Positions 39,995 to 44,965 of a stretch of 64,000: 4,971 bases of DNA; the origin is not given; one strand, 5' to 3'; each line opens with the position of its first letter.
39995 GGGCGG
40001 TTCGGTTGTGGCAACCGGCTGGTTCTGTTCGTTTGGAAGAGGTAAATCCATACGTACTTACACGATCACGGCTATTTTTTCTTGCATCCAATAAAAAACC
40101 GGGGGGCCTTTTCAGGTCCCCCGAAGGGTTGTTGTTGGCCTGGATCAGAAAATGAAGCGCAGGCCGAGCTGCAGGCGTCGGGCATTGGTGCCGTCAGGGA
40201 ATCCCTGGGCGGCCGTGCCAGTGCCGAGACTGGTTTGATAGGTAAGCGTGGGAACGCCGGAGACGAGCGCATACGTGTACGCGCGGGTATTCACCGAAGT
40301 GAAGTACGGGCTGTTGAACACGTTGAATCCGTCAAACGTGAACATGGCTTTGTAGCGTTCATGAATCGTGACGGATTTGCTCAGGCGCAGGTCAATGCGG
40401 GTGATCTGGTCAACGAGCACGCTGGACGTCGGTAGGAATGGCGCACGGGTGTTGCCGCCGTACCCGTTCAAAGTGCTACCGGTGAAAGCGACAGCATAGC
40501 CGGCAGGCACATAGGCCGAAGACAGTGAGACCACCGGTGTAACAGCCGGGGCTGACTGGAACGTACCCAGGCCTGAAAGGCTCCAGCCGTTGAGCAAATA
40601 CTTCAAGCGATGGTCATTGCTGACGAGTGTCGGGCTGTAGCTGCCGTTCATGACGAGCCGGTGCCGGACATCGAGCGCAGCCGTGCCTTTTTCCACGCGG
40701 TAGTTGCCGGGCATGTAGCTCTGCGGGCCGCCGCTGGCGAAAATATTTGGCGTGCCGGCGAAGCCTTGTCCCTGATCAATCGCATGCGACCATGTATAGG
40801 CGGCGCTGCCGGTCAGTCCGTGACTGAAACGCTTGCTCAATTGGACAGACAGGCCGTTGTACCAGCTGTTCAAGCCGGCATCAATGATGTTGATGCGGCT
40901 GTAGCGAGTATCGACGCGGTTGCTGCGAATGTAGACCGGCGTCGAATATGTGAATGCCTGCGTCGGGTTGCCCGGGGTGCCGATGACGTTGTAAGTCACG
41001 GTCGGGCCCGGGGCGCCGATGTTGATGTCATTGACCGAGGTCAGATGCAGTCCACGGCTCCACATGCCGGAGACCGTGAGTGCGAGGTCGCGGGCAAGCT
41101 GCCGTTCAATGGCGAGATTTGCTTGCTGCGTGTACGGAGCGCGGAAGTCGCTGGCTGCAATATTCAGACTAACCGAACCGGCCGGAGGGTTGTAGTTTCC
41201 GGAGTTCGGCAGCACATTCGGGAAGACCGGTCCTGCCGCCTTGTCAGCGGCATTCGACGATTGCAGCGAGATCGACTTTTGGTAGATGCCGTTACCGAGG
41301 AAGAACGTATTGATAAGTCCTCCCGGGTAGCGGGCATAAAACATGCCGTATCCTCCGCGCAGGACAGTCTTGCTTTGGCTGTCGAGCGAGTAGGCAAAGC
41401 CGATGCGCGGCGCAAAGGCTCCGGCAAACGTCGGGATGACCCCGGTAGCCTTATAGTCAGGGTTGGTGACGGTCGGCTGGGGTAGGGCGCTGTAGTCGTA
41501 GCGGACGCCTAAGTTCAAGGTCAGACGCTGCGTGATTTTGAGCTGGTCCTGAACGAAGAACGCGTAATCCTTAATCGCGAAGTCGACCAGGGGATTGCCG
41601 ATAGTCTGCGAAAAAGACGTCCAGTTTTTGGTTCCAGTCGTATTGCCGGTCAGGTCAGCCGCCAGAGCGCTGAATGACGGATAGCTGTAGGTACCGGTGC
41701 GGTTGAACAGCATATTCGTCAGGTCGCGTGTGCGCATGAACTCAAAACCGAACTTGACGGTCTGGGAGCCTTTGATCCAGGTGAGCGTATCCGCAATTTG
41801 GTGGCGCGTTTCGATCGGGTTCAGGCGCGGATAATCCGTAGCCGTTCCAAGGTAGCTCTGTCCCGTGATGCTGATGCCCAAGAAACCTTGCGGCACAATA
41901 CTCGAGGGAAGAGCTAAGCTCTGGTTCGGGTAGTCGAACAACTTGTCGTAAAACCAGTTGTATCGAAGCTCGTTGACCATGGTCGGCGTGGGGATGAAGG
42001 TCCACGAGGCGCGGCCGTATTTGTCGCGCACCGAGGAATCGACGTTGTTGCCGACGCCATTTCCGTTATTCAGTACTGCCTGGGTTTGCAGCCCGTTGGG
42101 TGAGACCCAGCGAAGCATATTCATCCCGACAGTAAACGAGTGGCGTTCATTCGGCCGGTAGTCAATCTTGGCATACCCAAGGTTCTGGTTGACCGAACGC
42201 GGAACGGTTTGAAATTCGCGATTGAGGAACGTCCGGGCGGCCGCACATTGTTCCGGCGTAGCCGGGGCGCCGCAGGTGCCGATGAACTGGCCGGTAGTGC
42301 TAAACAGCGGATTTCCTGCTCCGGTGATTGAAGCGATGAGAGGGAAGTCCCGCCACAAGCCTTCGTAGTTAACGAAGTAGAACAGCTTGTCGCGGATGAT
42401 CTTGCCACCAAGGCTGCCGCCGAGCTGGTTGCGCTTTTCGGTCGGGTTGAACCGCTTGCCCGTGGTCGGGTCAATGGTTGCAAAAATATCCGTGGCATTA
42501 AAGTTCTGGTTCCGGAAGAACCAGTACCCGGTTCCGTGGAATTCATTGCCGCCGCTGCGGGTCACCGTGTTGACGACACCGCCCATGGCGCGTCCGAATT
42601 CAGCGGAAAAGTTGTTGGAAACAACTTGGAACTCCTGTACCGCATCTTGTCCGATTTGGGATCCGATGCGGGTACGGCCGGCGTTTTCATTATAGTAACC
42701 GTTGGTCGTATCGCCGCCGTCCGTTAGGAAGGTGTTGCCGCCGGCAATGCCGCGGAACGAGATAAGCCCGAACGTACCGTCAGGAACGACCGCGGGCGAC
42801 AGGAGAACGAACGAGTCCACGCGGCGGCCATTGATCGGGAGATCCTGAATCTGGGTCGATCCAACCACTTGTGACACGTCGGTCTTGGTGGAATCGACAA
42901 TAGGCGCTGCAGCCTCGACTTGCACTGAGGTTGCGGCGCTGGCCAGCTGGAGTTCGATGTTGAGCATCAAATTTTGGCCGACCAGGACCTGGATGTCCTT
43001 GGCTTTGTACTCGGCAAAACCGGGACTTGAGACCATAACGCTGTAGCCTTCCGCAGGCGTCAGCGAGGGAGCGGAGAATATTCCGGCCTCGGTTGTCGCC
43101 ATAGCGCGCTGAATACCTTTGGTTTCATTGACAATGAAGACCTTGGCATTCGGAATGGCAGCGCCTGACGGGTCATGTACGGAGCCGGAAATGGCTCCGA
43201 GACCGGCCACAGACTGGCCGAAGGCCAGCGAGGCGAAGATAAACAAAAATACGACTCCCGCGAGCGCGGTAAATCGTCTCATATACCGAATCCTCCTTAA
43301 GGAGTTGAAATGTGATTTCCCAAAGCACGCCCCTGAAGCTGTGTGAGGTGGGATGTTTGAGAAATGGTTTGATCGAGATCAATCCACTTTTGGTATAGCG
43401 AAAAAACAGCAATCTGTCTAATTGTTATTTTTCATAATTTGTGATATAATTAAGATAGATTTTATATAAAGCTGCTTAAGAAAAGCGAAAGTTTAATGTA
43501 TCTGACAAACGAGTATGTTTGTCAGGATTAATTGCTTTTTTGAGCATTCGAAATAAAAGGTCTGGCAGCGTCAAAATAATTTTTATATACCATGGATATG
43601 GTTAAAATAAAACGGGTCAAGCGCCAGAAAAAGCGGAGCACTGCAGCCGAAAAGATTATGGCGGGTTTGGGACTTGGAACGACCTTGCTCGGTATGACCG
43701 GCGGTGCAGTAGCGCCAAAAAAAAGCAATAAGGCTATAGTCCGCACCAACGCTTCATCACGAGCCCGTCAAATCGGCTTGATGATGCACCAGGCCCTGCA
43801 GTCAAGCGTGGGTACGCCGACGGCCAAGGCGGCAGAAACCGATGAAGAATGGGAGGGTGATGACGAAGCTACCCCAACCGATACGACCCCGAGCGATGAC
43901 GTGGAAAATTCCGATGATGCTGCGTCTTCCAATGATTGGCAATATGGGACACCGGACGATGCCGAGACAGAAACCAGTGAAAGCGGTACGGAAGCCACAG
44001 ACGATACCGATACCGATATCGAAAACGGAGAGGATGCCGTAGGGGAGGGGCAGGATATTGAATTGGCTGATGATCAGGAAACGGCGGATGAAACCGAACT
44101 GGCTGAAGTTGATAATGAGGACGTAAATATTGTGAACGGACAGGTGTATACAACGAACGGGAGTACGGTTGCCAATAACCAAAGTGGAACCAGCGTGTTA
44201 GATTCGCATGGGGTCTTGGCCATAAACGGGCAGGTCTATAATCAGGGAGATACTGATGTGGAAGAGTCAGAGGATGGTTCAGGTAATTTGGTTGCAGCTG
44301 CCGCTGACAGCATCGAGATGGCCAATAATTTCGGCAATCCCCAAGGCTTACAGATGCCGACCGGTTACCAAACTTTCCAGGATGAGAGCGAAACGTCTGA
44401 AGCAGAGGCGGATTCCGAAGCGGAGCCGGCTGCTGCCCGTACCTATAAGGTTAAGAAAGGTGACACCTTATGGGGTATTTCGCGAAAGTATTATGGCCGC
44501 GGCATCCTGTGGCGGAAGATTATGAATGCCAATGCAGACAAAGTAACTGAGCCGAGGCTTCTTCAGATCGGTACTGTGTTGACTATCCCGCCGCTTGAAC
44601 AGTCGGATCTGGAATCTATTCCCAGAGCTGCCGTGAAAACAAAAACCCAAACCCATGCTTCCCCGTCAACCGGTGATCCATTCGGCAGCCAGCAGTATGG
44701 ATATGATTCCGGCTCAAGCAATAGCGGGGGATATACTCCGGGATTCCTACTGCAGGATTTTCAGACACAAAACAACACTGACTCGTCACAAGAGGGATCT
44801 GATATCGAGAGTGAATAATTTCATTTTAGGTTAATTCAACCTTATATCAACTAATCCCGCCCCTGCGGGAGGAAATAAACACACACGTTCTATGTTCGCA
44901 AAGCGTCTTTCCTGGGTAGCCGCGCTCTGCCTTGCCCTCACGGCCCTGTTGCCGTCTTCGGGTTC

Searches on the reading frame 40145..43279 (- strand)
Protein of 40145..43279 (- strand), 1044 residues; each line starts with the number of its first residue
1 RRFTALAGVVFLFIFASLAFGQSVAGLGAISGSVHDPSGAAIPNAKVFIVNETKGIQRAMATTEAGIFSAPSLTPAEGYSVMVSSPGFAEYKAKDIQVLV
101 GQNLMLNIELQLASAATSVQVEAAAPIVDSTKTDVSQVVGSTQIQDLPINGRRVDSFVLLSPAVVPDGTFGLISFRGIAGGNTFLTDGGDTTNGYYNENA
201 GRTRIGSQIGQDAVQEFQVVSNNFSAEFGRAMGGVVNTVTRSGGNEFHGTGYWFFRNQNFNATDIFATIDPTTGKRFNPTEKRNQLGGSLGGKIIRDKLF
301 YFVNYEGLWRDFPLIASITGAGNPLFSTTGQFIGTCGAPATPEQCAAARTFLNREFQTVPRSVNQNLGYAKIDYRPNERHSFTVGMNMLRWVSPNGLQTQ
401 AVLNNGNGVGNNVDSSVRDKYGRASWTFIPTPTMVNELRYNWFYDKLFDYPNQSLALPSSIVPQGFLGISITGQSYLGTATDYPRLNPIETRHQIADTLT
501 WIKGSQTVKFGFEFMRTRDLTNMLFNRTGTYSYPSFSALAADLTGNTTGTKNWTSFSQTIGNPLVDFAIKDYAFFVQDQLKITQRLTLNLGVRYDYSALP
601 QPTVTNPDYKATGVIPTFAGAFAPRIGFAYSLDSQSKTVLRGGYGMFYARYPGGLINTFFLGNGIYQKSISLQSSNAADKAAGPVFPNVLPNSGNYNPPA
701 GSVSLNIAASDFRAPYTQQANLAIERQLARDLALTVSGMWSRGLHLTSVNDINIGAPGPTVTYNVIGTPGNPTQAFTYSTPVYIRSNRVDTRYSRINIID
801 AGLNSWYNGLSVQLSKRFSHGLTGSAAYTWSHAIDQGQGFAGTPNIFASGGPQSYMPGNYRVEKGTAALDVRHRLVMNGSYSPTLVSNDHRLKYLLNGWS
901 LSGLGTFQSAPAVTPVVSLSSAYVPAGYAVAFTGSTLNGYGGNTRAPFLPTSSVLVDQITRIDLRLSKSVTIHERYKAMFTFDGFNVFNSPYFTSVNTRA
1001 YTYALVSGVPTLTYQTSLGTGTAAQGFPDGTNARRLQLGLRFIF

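Call 11: search_protein_families(library=pfam, proteins=[window:40145-43279:-], max_evalue=0.001)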
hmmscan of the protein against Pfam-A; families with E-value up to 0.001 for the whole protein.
window:40145-43279:- (1044 aa): 3 families
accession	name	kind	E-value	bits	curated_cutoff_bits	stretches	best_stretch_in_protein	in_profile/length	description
PF25183.1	OMP_b-brl_4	-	2e-117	394.1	30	2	349-1024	140-830/838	Outer membrane beta barrel domain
PF13620.12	CarboxypepD_reg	-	5.9e-18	65.4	32.3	1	30-111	2-82/82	Carboxypeptidase regulatory-like domain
PF13715.12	CarbopepD_reg_2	-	0.00055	20.4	32.2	0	30-118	1-82/88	CarboxypepD_reg-like domain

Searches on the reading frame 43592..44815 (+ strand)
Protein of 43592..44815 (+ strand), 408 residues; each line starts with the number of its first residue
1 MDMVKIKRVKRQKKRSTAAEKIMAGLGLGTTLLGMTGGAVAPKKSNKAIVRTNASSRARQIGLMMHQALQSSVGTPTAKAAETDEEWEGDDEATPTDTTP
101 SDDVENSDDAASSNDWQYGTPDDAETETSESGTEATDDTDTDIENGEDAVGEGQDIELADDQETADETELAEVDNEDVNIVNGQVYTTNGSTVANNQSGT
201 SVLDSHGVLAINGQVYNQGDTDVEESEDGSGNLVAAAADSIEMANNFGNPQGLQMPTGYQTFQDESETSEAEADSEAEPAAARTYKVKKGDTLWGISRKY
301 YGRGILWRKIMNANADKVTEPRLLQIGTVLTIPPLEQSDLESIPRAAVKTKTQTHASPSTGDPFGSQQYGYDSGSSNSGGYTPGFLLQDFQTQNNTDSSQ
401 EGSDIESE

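Call 11: search_protein_families(library=pfam, proteins=[window:43592-44815:+], max_evalue=0.001)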
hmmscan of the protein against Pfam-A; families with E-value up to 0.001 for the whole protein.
window:43592-44815:+ (408 aa): 2 families
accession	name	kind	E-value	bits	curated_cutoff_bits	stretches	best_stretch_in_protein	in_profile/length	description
PF01476.26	LysM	-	2.2e-13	50.3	20.9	1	285-333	1-43/43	LysM domain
PF23457.1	LysM2_NFP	-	0.00071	20.1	36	0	284-333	7-54/56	NFP LysM2 domain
